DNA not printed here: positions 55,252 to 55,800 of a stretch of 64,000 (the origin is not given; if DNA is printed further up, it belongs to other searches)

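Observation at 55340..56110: Low-GC Doc toxin module whose upstream partner is not Phd/YefM-like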

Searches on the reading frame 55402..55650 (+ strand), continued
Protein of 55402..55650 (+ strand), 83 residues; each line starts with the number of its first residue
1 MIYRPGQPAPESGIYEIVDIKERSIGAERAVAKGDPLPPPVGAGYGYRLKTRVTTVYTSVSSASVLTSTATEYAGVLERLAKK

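Call 66: find_encoding_contigs(protein=P0350, flank=3000, max_places=2)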
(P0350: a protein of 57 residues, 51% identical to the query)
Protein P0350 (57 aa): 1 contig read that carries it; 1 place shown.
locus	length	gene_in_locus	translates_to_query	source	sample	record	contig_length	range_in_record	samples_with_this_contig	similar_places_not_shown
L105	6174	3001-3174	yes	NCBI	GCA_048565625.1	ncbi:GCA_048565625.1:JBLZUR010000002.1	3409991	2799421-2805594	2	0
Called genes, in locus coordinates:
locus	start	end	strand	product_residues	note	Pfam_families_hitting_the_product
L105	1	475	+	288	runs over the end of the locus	PF00483:NTP_transferase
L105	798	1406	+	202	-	PF00561:Abhydrolase_1, PF12697:Abhydrolase_6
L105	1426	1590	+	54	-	-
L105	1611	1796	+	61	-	-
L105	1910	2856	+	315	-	PF13358:DDE_3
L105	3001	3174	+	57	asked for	PF14168:YjzC (weak)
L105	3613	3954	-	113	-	PF20172:DUF6538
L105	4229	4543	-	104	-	PF09538:FYDLN_acid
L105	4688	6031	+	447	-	PF00275:EPSP_synthase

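Call 70: search_dna_similar(query=window:55402-55650:+, collection=plasmids, mode=protein, max_rows=20, max_evalue=0.01)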
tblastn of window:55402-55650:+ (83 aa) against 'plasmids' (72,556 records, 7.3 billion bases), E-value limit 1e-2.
Records with a match: 15; places in all: 16; records where one place covers at least 80% of the query: 0.
Best place of each record, by identity: <60% 15.
By first word of the organism name: Klebsiella 3; Aminobacter 3; Leptolyngbya 2; Nostoc 2; Acuticoccus 1; Caulobacter 1; Bradyrhizobium 1; Escherichia 1; Skermanella 1.
By predicted mobility (MOB-suite, as given by PLSDB): non-mobilizable 11; mobilizable 2; conjugative 2.
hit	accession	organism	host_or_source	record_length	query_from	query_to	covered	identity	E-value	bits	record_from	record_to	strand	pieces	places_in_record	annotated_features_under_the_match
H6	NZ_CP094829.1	Acuticoccus sp. I52.16.1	pure culture,seawater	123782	4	49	55%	54.3%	4e-6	49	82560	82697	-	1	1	hypothetical protein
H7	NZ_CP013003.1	Caulobacter henricii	pond water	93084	2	49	58%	52.1%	6e-7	52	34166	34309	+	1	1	YjzC family protein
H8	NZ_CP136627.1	Bradyrhizobium sp. BWA-3-5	Arachis hypogaea,cell culture,root ...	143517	2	49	58%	50.0%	1e-4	45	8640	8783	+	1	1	YjzC family protein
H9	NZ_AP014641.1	Leptolyngbya boryana IAM M-101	-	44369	2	49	58%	50.0%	5e-4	44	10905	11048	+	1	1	YjzC family protein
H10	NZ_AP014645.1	Leptolyngbya boryana dg5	-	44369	2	49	58%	50.0%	5e-4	44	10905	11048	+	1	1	YjzC family protein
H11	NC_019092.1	Escherichia coli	Homo sapiens,fecal sample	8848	1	49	59%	44.9%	3e-4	44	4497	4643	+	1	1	hypothetical protein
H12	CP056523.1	Klebsiella pneumoniae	culture,Wastewater influent sample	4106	1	49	59%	44.9%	3e-4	44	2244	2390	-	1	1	none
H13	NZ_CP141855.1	Klebsiella pneumoniae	Homo sapiens,pure culture,rectal swab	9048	1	49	59%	44.9%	3e-4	44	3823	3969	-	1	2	hypothetical protein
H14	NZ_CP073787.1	Klebsiella pneumoniae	Homo sapiens,blood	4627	1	49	59%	44.9%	3e-4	44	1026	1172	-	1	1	hypothetical protein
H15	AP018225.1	Nostoc linckia NIES-25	-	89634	2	49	58%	45.8%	8e-3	40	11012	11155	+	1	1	hypothetical protein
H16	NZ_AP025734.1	Nostoc cf. commune SO-36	-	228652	2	49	58%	45.8%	8e-3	40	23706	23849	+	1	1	hypothetical protein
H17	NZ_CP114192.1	Aminobacter sp. NyZ550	-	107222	2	49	58%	39.6%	3e-3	41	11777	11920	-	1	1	hypothetical protein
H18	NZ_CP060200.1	Aminobacter sp. MDW-2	cell culture,soil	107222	2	49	58%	39.6%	3e-3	41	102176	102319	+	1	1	hypothetical protein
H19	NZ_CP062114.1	Aminobacter sp. SR38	bacterial pure culture,soil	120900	2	49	58%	39.6%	3e-3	41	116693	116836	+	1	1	hypothetical protein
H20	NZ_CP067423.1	Skermanella sp. TT6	Homo sapiens,single cell,skin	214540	2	49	58%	39.6%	3e-3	41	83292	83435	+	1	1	hypothetical protein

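Call 71: get_annotated_region(hit=H14, flank=2500)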
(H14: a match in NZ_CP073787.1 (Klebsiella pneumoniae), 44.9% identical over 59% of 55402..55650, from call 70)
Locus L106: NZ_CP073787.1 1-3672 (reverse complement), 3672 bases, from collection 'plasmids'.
description: Klebsiella pneumoniae isolate KP_NORM_BLD_2014_96855 plasmid unnamed_4, complete sequence
organism: Klebsiella pneumoniae (NCBI taxid 573)
taxonomy: Bacteria; Pseudomonadota; Gammaproteobacteria; Enterobacterales; Enterobacteriaceae; Klebsiella; Klebsiella pneumoniae
host: -; source: Homo sapiens,blood; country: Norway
typing (MOB-suite, as given by PLSDB): non-mobilizable; replicon ColRNAI_rep_cluster_1987,rep_cluster_2358
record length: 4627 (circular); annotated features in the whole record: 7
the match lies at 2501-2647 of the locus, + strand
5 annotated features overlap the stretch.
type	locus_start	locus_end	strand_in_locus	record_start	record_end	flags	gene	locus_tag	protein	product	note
CDS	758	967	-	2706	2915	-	-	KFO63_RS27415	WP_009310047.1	YdgH/BhsA/McbA-like domain containing protein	-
CDS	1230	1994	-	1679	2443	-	-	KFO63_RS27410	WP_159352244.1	ImmA/IrrE family metallo-endopeptidase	-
CDS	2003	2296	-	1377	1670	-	-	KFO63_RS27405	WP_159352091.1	helix-turn-helix transcriptional regulator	-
CDS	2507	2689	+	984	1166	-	-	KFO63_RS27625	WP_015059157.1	hypothetical protein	-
CDS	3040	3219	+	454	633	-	-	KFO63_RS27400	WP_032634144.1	hypothetical protein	-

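Call 72: get_annotated_region(hit=H7, flank=2500)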
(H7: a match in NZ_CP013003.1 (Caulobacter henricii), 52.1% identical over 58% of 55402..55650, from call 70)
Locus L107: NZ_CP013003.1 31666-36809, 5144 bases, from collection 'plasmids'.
description: Caulobacter henricii strain CB4 plasmid pCB4, complete sequence
organism: Caulobacter henricii (NCBI taxid 69395)
taxonomy: Bacteria; Pseudomonadota; Alphaproteobacteria; Caulobacterales; Caulobacteraceae; Caulobacter; Caulobacter henricii
host: -; source: pond water; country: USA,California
typing (MOB-suite, as given by PLSDB): mobilizable; relaxase MOBP
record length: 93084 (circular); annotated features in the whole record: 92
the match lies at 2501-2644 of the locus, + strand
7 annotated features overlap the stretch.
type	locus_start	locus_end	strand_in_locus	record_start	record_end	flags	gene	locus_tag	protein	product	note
CDS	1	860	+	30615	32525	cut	-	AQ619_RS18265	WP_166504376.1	hypothetical protein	-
CDS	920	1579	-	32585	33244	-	-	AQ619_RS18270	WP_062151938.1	hypothetical protein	-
CDS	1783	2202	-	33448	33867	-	-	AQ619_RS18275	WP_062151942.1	helix-turn-helix domain-containing protein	-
CDS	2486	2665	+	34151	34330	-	-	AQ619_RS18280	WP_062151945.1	YjzC family protein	-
CDS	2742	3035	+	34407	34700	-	-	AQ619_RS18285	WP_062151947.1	hypothetical protein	-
CDS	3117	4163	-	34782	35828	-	-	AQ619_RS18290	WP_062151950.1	hypothetical protein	-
CDS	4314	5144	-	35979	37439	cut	-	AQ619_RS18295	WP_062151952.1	bifunctional DNA primase/polymerase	-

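Call 76: search_protein_families(library=padloc, max_evalue=0.01, proteins=[window:55402-55650:+])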
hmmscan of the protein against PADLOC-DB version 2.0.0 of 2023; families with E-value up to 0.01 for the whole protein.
window:55402-55650:+ (83 aa): 0 families
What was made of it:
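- The PADLOC hits are to the Fic domain only, and none is to the antitoxin (call 76).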

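Call 77: search_protein_families(library=phrogs, max_evalue=0.01, proteins=[window:55402-55650:+])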
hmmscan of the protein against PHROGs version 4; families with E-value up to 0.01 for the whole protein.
window:55402-55650:+ (83 aa): 0 families

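Call 84: find_related_loci(query=A6, collection=metagenome_contigs, flank=1500)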
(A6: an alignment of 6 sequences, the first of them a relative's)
Query A6 (85 aa) in metagenome_contigs; peptide patterns used: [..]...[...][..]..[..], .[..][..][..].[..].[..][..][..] (x = any residue, [..] = any of these).
245 stretches matched a pattern; 182 encode a relative of the query (tblastn E <= 1e-3); the best 80 are kept; 80 distinct loci.
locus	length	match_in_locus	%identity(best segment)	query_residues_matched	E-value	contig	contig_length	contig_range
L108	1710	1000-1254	72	1-85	7e-37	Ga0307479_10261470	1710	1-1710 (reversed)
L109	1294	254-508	72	1-85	2e-37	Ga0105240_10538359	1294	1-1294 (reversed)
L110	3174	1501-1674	69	1-58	2e-22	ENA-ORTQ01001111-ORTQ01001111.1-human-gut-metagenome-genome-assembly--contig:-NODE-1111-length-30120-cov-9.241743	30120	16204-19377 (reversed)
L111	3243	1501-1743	51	5-85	2e-22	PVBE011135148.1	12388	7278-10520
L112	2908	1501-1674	69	1-58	2e-22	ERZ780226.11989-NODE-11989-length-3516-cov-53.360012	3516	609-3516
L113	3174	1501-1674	69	1-58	2e-22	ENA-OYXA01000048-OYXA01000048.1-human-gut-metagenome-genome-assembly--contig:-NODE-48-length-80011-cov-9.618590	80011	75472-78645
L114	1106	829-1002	67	1-58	2e-22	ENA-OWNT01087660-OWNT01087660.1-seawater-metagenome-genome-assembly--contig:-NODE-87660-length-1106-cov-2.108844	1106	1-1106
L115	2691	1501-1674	69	1-58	7e-22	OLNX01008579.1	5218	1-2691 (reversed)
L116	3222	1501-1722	59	3-75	2e-21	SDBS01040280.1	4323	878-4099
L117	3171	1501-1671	67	1-57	2e-21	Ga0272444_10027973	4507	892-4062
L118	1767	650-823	69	1-58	2e-21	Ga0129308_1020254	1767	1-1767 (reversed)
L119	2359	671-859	59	1-63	2e-21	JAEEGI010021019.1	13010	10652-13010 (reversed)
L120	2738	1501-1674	67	1-58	3e-21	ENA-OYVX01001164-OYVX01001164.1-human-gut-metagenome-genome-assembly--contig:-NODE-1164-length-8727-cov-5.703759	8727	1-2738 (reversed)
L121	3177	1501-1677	63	1-59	3e-21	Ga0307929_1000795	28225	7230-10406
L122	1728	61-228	70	1-56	3e-21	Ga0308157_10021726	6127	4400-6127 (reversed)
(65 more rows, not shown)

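Call 94: predict_structure(alignment_id=A7)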
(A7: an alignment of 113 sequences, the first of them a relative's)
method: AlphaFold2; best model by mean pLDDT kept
length: 55 residues; sequences in the alignment: 113
mean_pLDDT: 91.2   pTM: 0.70
mean pLDDT of the five models: 91.2, 91.1, 90.6, 90.5, 85.9
residues with pLDDT >= 90: 41; 70-90: 13; 50-70: 1; < 50: 0
segments of 3 or more residues with pLDDT < 50: none
pLDDT, mean of each block of 10 residues (from residue 1): 93 94 88 94 91 85
secondary structure, 60 per line:
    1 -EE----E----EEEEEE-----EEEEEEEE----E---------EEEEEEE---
elements in order: E13-18 E24-31 E46-52
